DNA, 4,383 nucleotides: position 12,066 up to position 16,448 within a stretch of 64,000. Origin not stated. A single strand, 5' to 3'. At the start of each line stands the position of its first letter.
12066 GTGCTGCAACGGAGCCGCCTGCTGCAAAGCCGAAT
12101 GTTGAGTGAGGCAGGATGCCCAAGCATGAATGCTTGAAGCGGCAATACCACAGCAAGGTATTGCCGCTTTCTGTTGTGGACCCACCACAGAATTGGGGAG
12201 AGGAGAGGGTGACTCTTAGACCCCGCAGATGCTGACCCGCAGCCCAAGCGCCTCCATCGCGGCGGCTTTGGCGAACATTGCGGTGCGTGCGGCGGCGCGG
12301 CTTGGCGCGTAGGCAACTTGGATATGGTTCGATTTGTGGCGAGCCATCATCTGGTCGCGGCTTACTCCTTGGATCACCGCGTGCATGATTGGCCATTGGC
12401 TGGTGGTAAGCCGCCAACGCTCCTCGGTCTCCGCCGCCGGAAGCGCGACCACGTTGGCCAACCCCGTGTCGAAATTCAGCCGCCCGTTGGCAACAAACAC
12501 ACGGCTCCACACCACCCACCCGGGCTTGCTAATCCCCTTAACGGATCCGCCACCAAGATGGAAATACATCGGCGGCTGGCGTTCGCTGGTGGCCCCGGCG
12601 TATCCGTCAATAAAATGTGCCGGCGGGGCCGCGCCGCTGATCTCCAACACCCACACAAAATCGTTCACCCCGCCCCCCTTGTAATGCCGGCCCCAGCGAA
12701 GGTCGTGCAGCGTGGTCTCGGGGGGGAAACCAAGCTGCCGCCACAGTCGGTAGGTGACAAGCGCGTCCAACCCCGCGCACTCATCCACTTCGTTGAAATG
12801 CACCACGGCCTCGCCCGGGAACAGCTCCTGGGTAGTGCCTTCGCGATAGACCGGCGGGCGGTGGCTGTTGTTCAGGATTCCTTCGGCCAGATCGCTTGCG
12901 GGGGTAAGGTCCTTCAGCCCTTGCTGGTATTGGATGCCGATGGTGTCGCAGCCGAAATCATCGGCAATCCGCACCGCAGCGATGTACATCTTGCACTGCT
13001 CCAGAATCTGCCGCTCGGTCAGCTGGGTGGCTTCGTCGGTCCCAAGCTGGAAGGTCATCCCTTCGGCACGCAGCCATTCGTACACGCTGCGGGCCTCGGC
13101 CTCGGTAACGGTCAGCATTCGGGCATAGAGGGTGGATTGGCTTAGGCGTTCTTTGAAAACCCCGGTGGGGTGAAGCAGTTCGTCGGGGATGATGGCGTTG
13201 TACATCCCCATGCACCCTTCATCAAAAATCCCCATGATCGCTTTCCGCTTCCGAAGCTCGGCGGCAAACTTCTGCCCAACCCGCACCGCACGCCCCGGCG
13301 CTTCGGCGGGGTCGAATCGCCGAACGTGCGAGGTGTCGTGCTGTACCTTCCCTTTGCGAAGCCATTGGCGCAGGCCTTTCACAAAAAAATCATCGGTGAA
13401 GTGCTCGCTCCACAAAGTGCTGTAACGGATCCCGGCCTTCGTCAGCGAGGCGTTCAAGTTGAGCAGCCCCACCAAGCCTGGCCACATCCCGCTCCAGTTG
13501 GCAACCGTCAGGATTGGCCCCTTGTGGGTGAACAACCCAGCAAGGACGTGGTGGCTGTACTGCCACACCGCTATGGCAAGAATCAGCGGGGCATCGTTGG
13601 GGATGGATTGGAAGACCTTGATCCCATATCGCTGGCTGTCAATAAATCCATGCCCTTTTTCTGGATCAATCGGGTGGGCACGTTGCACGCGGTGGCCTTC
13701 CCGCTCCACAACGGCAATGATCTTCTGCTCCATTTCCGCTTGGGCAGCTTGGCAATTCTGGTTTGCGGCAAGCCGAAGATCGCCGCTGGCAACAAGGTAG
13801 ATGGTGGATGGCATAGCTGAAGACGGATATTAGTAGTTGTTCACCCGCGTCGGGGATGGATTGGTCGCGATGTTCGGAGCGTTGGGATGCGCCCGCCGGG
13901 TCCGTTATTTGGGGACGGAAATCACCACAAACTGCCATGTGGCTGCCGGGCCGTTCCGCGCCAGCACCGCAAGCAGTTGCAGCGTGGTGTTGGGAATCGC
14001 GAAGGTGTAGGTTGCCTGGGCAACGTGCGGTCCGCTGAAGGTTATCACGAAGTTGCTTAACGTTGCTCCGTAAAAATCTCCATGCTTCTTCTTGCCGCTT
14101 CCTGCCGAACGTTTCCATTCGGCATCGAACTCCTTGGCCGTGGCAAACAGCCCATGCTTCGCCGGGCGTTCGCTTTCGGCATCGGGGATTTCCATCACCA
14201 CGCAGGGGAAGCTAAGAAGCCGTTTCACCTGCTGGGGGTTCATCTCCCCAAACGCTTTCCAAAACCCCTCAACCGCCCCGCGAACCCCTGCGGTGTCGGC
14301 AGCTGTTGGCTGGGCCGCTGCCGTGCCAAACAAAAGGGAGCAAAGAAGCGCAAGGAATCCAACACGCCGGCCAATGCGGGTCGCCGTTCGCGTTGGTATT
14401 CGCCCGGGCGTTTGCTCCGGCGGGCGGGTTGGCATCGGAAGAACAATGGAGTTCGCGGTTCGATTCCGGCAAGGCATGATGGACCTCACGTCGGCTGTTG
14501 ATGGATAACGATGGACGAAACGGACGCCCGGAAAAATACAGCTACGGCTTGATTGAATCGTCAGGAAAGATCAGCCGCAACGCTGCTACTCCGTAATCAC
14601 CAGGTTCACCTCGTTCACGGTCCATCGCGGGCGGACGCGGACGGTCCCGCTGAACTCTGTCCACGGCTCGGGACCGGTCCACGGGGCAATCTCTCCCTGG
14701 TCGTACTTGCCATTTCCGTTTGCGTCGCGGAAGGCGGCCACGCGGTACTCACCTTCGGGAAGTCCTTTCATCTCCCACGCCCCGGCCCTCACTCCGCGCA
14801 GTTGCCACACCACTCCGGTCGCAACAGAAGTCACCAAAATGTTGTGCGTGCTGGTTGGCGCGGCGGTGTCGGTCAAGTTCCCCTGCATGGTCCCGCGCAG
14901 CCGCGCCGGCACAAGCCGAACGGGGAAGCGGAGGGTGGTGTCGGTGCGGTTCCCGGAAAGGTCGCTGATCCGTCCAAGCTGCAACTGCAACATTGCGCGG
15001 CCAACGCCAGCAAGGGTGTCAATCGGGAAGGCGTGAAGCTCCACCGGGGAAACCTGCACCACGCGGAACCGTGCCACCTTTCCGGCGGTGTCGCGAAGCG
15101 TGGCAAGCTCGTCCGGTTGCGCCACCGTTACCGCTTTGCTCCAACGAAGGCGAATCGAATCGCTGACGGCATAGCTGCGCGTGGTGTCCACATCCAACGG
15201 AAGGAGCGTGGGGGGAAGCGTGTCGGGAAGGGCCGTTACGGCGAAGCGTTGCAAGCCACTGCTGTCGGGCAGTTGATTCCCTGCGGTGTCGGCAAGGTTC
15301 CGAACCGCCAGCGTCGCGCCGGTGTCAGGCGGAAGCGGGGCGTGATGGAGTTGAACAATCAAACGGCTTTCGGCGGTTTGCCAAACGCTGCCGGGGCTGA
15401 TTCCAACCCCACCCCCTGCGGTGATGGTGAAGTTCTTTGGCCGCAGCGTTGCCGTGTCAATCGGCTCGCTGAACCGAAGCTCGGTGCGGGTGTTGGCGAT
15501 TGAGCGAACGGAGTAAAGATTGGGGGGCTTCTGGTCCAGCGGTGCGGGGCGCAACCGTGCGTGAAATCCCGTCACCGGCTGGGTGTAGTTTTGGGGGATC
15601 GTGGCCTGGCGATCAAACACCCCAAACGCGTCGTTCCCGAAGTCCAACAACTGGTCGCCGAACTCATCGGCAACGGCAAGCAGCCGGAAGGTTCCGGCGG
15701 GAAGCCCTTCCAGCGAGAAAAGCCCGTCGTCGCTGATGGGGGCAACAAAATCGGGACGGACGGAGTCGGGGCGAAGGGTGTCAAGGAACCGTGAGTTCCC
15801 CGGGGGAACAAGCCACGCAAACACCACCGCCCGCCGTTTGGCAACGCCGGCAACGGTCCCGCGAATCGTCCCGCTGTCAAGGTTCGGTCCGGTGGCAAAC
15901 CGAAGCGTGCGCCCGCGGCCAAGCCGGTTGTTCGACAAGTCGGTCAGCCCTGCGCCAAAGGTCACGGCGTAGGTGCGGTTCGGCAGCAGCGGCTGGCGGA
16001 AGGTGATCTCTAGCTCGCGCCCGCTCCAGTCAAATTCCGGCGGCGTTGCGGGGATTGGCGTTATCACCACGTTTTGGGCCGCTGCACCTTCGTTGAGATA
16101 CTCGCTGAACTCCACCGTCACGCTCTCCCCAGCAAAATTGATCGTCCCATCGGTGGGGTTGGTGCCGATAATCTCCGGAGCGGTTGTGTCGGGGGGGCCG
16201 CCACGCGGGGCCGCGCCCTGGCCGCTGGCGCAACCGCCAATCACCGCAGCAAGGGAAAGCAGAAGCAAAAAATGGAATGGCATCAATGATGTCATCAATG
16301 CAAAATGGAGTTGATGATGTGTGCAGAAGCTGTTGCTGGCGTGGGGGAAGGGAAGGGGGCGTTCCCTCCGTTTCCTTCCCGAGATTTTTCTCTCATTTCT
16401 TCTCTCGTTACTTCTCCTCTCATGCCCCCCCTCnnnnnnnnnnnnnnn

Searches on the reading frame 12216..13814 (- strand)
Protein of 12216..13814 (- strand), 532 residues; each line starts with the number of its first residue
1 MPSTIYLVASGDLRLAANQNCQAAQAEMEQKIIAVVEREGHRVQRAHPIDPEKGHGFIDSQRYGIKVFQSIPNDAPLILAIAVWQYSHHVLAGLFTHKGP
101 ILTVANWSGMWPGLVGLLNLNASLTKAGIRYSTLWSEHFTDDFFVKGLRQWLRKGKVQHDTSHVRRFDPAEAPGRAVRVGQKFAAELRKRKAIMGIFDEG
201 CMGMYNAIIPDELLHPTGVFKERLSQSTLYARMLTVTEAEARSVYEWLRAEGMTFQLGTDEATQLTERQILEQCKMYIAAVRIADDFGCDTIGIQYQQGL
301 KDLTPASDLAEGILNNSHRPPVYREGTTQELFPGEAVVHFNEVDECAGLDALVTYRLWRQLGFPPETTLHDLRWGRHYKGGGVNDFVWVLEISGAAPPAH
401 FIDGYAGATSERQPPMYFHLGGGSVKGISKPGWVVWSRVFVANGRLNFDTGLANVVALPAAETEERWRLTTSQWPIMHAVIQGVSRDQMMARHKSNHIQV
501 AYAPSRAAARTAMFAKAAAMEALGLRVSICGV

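Call 33: search_protein_families(library=pfam, max_evalue=0.01, proteins=[window:12216-13814:-])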
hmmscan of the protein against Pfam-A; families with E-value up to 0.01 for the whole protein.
window:12216-13814:- (532 aa): 2 families
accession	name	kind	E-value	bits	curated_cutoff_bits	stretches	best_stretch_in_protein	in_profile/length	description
PF02952.23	Fucose_iso_C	-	0.00063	19.8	29.3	1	418-510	34-129/143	L-fucose isomerase, C-terminal domain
PF07881.17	Fucose_iso_N1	-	0.0015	18.8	28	1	77-137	78-136/169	L-fucose isomerase, first N-terminal domain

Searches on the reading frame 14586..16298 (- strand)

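Call 33: search_protein_families(library=pfam, max_evalue=0.01, proteins=[window:14586-16298:-])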
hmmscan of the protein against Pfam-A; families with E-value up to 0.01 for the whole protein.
window:14586-16298:- (570 aa): 3 families
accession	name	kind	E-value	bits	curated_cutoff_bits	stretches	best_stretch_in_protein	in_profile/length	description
PF13205.12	Big_5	-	2.2e-28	99.5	23.6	2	37-136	1-105/105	Bacterial Ig-like domain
PF09912.14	DUF2141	-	6.7e-06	26.4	24.4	1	508-535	46-73/112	Uncharacterized protein conserved in bacteria (DUF2141)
PF13620.12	CarboxypepD_reg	-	7e-05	23.5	32.3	0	471-523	2-55/82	Carboxypeptidase regulatory-like domain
